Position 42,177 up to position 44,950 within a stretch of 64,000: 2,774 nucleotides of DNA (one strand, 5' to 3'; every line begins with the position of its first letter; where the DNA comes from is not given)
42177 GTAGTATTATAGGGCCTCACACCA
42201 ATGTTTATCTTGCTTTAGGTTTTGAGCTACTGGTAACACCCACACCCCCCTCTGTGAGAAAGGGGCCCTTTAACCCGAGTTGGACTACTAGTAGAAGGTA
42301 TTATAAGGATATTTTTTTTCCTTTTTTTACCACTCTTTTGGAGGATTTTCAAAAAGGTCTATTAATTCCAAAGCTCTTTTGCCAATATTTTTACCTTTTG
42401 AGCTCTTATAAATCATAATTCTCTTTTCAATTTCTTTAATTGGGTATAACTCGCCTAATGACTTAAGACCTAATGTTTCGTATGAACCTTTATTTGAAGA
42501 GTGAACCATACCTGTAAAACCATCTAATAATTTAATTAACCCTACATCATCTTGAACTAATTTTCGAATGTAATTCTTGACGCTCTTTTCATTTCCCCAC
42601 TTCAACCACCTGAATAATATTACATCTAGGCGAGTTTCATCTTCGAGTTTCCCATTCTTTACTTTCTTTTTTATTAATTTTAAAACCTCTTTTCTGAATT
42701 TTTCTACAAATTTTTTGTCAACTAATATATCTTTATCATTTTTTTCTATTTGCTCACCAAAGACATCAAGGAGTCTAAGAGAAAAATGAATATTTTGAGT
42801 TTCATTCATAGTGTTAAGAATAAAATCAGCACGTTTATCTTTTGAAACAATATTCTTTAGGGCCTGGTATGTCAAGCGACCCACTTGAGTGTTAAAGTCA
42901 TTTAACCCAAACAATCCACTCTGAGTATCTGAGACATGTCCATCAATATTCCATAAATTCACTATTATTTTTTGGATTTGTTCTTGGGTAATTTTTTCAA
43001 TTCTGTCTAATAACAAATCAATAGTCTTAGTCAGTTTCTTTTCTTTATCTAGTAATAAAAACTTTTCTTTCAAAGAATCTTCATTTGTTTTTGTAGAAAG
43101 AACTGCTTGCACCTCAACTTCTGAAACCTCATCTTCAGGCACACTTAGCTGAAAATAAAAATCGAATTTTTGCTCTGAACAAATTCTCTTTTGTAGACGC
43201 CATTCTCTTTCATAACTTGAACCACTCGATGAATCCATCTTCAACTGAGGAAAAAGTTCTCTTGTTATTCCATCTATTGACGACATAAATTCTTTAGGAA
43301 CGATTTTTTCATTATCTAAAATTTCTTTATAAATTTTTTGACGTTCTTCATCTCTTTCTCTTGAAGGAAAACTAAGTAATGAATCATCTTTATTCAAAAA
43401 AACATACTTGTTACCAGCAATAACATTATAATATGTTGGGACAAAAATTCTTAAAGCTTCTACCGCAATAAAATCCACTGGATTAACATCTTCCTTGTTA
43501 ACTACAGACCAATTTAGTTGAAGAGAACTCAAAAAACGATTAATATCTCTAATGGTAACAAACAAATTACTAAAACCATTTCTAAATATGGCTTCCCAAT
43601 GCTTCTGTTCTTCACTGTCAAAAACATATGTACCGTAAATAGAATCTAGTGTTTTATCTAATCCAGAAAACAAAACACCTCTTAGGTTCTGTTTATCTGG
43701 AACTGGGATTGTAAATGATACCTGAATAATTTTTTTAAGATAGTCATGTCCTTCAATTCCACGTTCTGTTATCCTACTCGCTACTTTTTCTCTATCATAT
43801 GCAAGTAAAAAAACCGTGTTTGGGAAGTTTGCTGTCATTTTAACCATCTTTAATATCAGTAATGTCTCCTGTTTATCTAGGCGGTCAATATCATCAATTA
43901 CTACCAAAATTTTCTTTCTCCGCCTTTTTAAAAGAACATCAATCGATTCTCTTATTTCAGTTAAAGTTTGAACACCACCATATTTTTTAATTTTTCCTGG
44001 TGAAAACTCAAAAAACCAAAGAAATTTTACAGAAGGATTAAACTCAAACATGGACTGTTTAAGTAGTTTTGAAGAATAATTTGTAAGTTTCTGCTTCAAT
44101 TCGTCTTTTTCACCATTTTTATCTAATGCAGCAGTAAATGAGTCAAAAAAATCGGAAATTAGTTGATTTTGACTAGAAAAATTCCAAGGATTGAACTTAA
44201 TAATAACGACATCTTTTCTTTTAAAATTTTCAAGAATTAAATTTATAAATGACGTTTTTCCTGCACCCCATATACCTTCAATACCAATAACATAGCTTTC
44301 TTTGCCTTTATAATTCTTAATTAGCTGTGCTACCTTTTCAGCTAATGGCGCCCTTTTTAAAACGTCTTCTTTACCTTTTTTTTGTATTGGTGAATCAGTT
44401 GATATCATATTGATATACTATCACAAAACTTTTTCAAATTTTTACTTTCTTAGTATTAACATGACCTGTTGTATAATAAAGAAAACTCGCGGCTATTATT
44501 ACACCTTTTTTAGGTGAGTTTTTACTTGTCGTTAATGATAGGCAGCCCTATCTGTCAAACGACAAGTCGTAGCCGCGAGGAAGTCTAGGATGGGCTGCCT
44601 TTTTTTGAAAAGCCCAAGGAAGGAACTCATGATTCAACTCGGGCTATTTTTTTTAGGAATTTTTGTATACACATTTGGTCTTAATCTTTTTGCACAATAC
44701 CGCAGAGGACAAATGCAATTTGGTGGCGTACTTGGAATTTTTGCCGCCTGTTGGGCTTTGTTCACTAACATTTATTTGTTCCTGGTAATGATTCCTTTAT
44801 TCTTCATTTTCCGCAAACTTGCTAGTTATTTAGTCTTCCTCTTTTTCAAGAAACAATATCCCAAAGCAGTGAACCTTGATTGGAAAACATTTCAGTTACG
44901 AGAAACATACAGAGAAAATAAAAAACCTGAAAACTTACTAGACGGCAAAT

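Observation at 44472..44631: Nested perfect palindromes plus an alternative pairing and a U7 tract upstream of a membrane-protein gene. Riboswitch/attenuator-like leader.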

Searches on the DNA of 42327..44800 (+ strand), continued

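Call 80: search_with_rna_model(model_id=R2, sources=[window, L001, L005, L027, L028, L029, L030, L031, L032, L033, L034, L035, L036, L037, L038, L039, L040, L041, L042, L043, L044, L045, L046, L047, L048, L049, L050, L051, L052, L053, L054, L055, L056, L057, L058, L059, L060, L061, L062, L063, L064, L065, L066, L067, L068, L069, L070, L071, L072, L073, L074, L075, L076, L077, L078, L079, L080, L081, L082, L083, L084, L085, L086, L087, L088, L089, L090, L091, L092, L093, L094, L095, L096, L097, L098, L099, L100, L101, L102, L103, L104, L105, L106, L107, L108, L109, L110, L111, L112, L113, L114, L115, L116, L117, L118, L130, L136, L139], max_evalue=10, show_alignments=6)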
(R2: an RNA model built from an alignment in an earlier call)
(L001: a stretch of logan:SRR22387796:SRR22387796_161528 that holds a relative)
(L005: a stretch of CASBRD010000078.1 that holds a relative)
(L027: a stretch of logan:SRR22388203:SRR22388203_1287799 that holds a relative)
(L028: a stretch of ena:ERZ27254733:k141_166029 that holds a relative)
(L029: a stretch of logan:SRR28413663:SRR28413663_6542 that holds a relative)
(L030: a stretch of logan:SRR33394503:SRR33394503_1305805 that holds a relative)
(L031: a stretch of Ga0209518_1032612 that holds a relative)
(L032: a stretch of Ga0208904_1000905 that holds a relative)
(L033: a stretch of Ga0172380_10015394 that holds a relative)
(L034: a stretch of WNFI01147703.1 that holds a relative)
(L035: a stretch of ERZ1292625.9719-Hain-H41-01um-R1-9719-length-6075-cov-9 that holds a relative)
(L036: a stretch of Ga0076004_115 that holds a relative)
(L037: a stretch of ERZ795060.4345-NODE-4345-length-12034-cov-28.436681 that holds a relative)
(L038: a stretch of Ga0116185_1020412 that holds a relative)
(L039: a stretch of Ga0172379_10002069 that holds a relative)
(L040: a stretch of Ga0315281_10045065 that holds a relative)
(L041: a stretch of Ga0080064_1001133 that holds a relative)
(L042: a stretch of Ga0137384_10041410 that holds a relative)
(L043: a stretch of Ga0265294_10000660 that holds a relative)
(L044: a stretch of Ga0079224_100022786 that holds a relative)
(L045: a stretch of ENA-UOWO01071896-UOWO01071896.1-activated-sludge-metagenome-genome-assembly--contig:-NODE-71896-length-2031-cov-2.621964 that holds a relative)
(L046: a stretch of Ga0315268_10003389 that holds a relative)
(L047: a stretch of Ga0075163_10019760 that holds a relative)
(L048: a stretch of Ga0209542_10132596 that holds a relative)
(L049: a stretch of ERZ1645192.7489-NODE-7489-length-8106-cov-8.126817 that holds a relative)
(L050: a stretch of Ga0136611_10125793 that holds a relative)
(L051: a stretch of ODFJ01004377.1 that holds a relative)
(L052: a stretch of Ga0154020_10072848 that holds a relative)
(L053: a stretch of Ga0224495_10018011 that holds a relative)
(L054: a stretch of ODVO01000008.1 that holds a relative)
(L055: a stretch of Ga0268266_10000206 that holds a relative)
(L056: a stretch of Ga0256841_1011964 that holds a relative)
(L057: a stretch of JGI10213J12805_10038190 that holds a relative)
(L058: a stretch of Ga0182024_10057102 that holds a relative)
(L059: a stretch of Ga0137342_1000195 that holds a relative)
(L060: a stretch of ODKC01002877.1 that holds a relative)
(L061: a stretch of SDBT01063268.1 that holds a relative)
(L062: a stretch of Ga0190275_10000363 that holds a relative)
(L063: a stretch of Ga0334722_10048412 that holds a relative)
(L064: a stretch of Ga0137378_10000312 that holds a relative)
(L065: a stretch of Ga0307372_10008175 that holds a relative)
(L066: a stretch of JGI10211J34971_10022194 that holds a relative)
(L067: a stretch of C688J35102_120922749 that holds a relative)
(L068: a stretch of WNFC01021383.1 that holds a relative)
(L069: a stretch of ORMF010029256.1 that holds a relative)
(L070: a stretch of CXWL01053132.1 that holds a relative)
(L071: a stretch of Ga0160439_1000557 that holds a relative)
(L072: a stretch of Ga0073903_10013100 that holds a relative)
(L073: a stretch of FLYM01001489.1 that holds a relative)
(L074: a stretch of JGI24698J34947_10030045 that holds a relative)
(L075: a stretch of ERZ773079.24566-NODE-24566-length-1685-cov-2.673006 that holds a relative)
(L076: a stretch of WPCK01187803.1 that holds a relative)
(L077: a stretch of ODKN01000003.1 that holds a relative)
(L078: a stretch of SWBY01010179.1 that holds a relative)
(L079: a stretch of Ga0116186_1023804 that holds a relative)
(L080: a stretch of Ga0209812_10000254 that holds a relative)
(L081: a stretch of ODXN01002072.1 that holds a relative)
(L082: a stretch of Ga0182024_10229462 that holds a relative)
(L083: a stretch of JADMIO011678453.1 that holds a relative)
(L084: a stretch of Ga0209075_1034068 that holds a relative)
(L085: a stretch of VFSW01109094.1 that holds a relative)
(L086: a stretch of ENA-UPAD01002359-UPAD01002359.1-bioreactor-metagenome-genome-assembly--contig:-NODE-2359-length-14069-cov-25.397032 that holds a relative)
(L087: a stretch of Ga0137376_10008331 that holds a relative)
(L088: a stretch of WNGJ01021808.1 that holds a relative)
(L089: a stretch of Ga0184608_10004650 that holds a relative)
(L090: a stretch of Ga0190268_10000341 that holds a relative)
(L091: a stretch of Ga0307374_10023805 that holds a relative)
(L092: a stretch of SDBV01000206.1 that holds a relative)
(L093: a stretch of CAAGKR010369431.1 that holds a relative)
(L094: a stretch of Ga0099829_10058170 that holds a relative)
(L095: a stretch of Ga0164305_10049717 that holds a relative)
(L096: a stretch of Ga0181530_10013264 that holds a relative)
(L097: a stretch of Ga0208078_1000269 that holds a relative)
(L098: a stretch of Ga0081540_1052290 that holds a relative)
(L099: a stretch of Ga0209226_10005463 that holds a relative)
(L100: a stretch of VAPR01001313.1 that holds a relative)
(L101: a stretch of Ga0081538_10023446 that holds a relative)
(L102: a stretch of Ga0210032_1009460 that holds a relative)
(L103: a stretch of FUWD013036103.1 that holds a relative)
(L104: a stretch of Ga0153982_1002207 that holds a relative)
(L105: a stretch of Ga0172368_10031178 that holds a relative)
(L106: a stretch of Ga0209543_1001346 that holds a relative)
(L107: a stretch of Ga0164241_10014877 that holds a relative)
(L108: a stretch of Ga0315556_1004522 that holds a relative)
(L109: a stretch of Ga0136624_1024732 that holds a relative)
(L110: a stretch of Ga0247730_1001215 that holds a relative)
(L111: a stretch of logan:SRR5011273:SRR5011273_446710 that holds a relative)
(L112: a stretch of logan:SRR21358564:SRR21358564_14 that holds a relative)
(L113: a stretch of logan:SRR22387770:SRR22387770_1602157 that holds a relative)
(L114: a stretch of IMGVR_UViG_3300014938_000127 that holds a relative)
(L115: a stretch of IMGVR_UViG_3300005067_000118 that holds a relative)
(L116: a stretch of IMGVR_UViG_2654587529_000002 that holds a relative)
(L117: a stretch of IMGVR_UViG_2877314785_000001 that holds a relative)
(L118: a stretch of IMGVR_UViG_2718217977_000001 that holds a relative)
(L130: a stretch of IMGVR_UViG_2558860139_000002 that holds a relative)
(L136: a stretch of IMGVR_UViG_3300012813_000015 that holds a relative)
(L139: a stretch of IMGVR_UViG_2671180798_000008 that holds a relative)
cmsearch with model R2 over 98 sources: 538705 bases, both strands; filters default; matches with E-value up to 10: 4.
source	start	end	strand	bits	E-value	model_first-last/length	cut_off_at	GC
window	44484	44606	+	138.1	2.6e-31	1-127/127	no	0.44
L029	2033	2149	-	120.3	6.7e-27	1-127/127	no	0.52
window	44524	44573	-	14.6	1.1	37-86/127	no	0.46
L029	2055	2164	+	11.9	5.2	1-127/127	no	0.48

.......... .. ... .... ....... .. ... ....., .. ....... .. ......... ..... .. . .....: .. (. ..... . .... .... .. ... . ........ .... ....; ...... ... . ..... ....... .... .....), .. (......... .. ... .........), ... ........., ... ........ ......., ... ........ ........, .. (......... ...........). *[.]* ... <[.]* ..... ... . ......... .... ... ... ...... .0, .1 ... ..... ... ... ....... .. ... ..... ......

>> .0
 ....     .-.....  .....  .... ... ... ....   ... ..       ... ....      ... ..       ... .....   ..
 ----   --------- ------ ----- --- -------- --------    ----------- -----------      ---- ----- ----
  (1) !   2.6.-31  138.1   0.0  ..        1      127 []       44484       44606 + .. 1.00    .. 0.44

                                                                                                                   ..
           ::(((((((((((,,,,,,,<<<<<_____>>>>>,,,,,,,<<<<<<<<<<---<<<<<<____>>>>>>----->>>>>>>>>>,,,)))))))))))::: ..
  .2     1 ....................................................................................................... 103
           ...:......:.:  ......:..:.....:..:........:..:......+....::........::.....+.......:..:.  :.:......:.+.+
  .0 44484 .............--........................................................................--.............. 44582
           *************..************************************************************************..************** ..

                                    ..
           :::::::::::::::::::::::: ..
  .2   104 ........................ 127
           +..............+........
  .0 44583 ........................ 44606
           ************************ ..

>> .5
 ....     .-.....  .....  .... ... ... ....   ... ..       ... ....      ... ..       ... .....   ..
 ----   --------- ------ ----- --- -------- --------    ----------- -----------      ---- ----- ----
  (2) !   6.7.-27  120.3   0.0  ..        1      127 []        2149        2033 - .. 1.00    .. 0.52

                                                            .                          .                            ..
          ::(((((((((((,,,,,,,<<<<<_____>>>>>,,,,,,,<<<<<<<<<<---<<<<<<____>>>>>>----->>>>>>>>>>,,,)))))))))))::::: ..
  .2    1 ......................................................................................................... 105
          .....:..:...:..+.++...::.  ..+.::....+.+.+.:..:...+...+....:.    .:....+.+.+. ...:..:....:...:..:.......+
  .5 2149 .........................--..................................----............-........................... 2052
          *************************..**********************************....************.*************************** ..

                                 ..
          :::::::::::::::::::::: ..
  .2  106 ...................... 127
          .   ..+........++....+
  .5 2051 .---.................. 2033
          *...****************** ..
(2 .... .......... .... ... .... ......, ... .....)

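Call 86: search_with_rna_model(model_id=R2, sources=[L151], max_evalue=10, show_alignments=3)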
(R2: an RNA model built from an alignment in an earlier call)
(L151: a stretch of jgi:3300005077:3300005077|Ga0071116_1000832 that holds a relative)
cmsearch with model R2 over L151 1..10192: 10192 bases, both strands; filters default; matches with E-value up to 10: 2.
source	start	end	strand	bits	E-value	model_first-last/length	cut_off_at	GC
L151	4678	4794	+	113.7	5.8e-27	1-127/127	no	0.54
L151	4661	4772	-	11.9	0.097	1-127/127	no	0.5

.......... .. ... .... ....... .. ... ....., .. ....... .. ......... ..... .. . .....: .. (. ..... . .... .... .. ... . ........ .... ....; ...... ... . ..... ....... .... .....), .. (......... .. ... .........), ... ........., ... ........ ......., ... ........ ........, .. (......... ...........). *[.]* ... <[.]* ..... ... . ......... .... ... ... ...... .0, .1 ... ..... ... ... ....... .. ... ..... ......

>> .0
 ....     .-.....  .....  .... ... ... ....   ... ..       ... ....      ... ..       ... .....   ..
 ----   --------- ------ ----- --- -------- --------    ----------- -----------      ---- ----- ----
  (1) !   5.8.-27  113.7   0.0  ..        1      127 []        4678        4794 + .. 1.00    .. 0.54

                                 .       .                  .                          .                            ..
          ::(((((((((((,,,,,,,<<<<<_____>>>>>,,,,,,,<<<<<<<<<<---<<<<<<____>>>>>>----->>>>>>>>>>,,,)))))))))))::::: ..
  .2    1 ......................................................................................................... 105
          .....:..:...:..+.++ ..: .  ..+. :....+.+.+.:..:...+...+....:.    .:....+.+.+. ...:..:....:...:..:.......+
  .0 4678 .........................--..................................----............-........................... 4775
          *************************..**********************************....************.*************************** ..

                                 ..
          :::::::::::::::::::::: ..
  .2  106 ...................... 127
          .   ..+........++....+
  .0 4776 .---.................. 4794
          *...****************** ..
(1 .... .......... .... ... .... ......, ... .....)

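Call 89: search_rna_families(sources=[L151, L029], threshold=gathering)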
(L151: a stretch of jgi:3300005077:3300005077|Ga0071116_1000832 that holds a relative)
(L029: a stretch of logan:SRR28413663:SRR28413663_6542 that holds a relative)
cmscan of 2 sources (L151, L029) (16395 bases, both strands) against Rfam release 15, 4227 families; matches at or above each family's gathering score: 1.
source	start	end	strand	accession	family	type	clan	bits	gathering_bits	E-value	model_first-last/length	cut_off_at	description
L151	9767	9838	-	RF00005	tRNA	Gene; tRNA;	CL00001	56.1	29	5.5e-10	1-71/71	no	tRNA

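Call 94: search_rna_families(source=L151, start=5190, end=6160, threshold=evalue, max_evalue=1)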
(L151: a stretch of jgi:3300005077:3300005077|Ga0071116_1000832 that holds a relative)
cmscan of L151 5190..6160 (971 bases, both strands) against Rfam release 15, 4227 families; matches with E-value up to 1: 0.
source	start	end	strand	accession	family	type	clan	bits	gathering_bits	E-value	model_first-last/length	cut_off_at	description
